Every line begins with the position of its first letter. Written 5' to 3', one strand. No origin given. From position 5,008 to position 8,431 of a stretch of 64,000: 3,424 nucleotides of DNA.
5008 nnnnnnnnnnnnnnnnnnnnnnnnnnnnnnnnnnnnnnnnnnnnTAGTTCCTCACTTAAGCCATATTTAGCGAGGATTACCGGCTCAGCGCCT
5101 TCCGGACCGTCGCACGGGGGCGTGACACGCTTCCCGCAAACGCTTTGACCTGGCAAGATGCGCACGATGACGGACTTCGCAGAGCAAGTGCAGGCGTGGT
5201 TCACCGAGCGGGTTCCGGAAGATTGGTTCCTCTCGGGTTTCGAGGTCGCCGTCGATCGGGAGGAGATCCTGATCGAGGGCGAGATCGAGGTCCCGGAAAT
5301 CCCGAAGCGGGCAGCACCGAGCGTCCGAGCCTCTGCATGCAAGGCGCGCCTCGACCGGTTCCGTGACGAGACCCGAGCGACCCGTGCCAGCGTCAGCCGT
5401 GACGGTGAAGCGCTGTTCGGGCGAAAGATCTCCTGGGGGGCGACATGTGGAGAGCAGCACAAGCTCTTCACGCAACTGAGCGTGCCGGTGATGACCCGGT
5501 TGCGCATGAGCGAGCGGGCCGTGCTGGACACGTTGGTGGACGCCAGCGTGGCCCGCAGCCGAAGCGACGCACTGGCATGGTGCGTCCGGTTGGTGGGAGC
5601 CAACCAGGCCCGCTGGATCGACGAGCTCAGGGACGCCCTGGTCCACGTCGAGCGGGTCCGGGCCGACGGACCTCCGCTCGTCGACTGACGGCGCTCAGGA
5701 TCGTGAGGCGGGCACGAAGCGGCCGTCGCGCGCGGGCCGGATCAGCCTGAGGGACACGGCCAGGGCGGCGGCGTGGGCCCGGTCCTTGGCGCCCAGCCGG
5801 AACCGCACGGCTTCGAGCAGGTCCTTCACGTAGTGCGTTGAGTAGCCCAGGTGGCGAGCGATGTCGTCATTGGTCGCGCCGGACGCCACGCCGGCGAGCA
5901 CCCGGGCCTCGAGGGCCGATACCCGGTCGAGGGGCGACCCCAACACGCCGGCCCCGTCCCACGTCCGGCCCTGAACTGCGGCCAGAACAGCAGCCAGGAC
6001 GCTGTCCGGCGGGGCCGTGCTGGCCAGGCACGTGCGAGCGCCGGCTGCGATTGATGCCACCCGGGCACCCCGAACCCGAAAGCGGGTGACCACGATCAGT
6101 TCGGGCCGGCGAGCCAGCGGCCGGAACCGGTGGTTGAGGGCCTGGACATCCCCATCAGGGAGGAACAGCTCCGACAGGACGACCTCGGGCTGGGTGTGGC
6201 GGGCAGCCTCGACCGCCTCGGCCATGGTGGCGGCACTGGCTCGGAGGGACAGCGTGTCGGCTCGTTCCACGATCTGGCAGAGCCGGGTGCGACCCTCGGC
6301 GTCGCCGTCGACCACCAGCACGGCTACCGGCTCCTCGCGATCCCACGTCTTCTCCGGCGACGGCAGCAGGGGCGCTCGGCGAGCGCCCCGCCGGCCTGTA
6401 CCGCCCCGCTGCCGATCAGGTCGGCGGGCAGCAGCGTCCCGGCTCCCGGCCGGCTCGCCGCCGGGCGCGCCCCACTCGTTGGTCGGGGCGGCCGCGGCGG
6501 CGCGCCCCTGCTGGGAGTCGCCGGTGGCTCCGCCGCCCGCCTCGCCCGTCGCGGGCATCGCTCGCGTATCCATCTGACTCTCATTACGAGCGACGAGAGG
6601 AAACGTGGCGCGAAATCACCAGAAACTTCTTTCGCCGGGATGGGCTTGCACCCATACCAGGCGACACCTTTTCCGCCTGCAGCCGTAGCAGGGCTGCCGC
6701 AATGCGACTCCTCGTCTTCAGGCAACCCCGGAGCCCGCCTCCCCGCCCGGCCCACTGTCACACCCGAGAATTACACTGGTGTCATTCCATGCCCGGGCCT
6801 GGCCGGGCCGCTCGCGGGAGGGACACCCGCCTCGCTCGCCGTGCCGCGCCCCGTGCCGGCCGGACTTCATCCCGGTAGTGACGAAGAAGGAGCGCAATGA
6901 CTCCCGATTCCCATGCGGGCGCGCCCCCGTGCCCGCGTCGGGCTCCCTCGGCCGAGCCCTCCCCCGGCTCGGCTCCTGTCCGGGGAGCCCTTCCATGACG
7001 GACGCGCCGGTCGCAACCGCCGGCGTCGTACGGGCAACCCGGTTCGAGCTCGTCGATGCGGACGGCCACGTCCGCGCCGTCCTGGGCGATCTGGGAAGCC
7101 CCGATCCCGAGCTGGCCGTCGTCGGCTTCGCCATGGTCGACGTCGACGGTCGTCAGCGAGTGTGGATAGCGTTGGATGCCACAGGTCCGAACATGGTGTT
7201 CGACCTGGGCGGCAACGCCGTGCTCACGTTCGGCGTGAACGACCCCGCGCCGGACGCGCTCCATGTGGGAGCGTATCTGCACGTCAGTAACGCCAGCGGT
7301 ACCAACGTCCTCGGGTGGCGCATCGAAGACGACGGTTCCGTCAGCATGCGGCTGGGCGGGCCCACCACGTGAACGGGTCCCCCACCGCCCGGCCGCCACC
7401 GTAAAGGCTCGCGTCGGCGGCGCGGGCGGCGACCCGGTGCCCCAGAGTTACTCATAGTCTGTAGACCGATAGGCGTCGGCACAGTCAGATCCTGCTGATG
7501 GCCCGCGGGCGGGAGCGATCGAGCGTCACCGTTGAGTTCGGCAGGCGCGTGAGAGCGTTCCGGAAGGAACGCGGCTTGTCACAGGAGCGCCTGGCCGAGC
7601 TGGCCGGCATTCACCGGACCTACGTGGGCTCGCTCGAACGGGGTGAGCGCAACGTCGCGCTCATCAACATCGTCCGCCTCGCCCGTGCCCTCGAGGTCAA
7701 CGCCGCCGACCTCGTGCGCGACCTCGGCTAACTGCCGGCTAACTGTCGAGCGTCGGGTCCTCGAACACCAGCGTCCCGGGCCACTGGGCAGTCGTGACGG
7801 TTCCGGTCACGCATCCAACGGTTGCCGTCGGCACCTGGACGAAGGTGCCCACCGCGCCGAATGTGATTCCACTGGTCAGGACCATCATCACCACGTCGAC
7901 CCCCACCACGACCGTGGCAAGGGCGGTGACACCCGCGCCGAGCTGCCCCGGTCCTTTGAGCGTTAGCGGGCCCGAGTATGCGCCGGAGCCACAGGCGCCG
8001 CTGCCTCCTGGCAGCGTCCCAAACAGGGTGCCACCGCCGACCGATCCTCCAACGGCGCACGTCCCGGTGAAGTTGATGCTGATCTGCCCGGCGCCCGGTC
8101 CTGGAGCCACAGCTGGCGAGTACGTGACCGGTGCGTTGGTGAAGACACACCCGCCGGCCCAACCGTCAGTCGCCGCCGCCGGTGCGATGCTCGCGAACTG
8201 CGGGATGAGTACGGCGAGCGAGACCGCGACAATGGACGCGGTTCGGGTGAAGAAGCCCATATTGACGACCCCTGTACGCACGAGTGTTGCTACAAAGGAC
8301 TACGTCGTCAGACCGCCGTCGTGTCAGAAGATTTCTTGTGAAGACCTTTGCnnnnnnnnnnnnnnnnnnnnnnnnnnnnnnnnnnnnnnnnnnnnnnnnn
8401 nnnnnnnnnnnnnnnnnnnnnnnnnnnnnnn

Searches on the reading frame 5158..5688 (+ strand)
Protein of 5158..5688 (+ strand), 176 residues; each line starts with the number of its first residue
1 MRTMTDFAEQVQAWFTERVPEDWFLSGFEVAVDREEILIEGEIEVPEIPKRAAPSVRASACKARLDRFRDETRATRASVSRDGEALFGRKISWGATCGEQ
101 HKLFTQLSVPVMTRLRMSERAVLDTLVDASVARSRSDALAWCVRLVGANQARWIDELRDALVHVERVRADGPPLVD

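Call 84: search_protein_families(library=pfam, proteins=[window:5158-5688:+], max_evalue=0.001)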
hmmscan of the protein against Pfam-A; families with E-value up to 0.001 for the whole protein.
window:5158-5688:+ (176 aa): 0 families

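Call 95: search_protein_families(library=pfam, proteins=[window:5158-5688:+], max_evalue=0.01)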
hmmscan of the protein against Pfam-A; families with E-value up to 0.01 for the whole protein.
window:5158-5688:+ (176 aa): 0 families

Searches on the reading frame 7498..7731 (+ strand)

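Call 3: search_protein_families(library=pfam, proteins=[window:7498-7731:+], max_evalue=0.1)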
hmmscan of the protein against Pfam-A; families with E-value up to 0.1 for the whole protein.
window:7498-7731:+ (77 aa): 7 families
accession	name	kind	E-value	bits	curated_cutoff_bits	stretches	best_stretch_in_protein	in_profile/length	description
PF01381.28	HTH_3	-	5.2e-16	58.9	23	1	18-71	1-54/55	Helix-turn-helix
PF13560.12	HTH_31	-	7.1e-13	49.1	27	1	13-73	1-61/64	Helix-turn-helix domain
PF13443.12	HTH_26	-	4.9e-07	30.3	22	1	19-73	3-58/63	Cro/C1-type HTH DNA-binding domain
PF12844.13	HTH_19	-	1e-06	29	30.2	1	15-72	1-58/64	Helix-turn-helix domain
PF13744.12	HTH_37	-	0.00016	21.9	27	1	7-65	12-68/80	Helix-turn-helix domain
PF13413.12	HTH_25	-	0.0015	18.7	24.6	1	19-49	3-33/62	Helix-turn-helix domain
PF17841.6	Bep_C_terminal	-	0.057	14.2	29.5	1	30-66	57-93/97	BID domain of Bartonella effector protein (Bep)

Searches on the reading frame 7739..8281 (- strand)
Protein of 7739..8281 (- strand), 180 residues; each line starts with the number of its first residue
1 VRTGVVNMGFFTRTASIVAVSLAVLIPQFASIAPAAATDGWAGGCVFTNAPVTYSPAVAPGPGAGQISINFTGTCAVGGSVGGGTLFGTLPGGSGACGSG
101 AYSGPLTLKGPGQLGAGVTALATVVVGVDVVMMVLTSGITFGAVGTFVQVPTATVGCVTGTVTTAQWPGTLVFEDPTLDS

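Call 3: search_protein_families(library=pfam, proteins=[window:7739-8281:-], max_evalue=0.1)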
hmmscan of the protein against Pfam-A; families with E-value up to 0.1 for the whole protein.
window:7739-8281:- (180 aa): 0 families

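Call 4: search_protein_families(library=ncbifam, proteins=[window:7739-8281:-], max_evalue=0.1)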
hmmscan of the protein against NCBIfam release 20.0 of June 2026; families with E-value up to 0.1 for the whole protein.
window:7739-8281:- (180 aa): 0 families

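Call 69: find_homologous_proteins(query=A5, max_evalue=0.001)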
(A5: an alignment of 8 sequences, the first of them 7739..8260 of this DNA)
Query A5 (8 sequences) (173 aa, profile of the alignment): 11 proteins with E <= 0.001 among 8000 candidates.
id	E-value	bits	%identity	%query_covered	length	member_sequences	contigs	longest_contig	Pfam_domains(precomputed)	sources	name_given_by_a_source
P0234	7.5e-54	200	100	100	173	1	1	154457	-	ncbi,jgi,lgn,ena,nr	ncbi:MAG TPA: hypothetical protein VFA94_16830 [Acidimicrobiales bacterium]|nr:hypothetical protein 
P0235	1.3e-49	186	67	90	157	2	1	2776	-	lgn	-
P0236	3.3e-41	159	30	32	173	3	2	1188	-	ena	-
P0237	7.8e-38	148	-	-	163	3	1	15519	-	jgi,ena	-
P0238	8.8e-31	125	28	18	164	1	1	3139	-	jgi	jgi:hypothetical protein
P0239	8.9e-31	125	31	18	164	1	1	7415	-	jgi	jgi:hypothetical protein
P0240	1.1e-30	125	38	17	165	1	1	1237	-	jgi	jgi:hypothetical protein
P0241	4.4e-28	116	39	23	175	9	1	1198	-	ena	-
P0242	1.8e-27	114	40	23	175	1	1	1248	-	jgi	-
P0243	1.8e-27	114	31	95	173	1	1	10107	-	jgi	jgi:hypothetical protein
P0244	1.4e-25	108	27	80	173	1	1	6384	-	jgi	jgi:hypothetical protein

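Call 72: find_encoding_contigs(protein=P0234, flank=3000, max_places=2)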
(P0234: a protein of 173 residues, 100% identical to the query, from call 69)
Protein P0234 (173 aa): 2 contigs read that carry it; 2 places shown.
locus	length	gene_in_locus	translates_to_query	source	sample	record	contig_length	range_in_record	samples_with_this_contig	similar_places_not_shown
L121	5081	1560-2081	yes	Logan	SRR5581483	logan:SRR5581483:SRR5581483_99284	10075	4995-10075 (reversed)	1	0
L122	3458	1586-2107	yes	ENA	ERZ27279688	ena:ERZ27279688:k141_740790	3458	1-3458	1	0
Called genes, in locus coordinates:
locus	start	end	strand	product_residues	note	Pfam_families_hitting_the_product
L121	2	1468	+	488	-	?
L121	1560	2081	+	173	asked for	-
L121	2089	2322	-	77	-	PF13560:HTH_31, PF12844:HTH_19 (weak), PF13443:HTH_26 (weak), PF01381:HTH_3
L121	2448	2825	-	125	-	-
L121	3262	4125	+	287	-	PF00072:Response_reg (weak), PF00196:GerE (faint)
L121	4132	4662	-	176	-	PF27105:Rv1265_N, PF27540:Mb1296_C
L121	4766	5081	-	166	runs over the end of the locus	PF01638:HxlR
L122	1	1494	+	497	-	?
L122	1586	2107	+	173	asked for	-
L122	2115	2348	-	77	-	PF13560:HTH_31, PF12844:HTH_19 (weak), PF13443:HTH_26 (weak), PF01381:HTH_3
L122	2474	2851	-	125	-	-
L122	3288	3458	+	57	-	?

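Call 78: predict_structure(alignment_id=A6)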
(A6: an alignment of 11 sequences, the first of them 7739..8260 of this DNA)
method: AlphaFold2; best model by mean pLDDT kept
length: 173 residues; sequences in the alignment: 11
mean_pLDDT: 70.4   pTM: 0.65
mean pLDDT of the five models: 70.4, 63.8, 62.1, 55.4, 49.4
residues with pLDDT >= 90: 11; 70-90: 92; 50-70: 37; < 50: 33
segments of 3 or more residues with pLDDT < 50: 1-31
pLDDT, mean of each block of 10 residues (from residue 1): 34 39 41 71 86 75 88 82 77 84 69 84 79 71 70 77 77 46
secondary structure, 60 per line:
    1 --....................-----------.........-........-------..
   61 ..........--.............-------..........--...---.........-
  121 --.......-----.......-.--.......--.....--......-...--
elements in order: H3-22 E34-42 E44-51 E59-70 E73-85 E93-102 E111-119 E123-129 E135-141 H146-152 E155-159 E162-167

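Call 80: fold_search(model_id=the predicted structure, library=pdb)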
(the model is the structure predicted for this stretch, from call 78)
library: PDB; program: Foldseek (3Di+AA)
matches with E <= 10: 407; with E <= 0.001: 0
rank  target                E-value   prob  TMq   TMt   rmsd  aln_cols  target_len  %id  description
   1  6le0_A                1.8e-02  0.94  0.39  0.34   9.0       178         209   18  A nonspecific heme-binding cyclase catalyzes [4 + 2] cycloaddition during neoabyssomicin biosynthesis (released 2020-11-25)
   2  6le0_D                2.7e-02  0.90  0.38  0.35   9.0       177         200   18  A nonspecific heme-binding cyclase catalyzes [4 + 2] cycloaddition during neoabyssomicin biosynthesis (released 2020-11-25)
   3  6ymn_BBB              3.5e-02  0.87  0.38  0.34   8.7       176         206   18  Crystal structure of the Diels Alderase AbmU from Streptomyces koyangensis (released 2021-04-21)
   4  6le0_B                5.0e-02  0.85  0.40  0.36   8.7       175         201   18  A nonspecific heme-binding cyclase catalyzes [4 + 2] cycloaddition during neoabyssomicin biosynthesis (released 2020-11-25)
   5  6le0_C                5.8e-02  0.77  0.36  0.32   9.1       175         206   18  A nonspecific heme-binding cyclase catalyzes [4 + 2] cycloaddition during neoabyssomicin biosynthesis (released 2020-11-25)
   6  1hbp                  6.5e-02  0.30  0.23  0.23  16.2       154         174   14  CRYSTAL STRUCTURE OF LIGANDED AND UNLIGANDED FORMS OF BOVINE PLASMA RETINOL-BINDING PROTEIN (released 1994-01-31)
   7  6ymn_AAA              1.5e-01  0.63  0.37  0.32   9.2       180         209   17  Crystal structure of the Diels Alderase AbmU from Streptomyces koyangensis (released 2021-04-21)
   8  1umz_A                2.1e-01  0.08  0.15  0.12  16.0       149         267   11  Xyloglucan endotransglycosylase in complex with the xyloglucan nonasaccharide XLLG. (released 2004-03-18)
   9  1qmj_A                2.6e-01  0.12  0.18  0.22  14.4       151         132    8  CG-16, a homodimeric agglutinin from chicken liver (released 2000-02-06)
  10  4ga9_A                2.9e-01  0.09  0.17  0.21  15.9       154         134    8  Crystal Structure of Rat Galectin-1 in Complex with Lactose (released 2013-08-07)
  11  1sla_A                3.4e-01  0.12  0.18  0.22  13.0       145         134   10  X-RAY CRYSTALLOGRAPHY REVEALS CROSSLINKING OF MAMMALIAN LECTIN (GALECTIN-1) BY BIANTENNARY COMPLEX TYPE SACCHARIDES (released 1995-01-26)
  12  5ly8                  3.4e-01  0.09  0.18  0.14  16.4       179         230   13  Structure of the CBM2 module of Lactobacillus casei BL23 phage J-1 evolved Dit. (released 2017-03-22)
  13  7dvk_A                3.6e-01  0.30  0.32  0.34   9.3       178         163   12  PyrI4 in complex with intermolecular Diels-Alder product (released 2021-08-18)
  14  5k21_B                3.8e-01  0.33  0.30  0.40   8.6       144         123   10  Pyocyanin demethylase (released 2016-12-07)
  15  3ajz_A                4.4e-01  0.10  0.19  0.23  14.1       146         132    9  Crystal Structure of Ancestral Congerin Con-anc (released 2011-05-18)
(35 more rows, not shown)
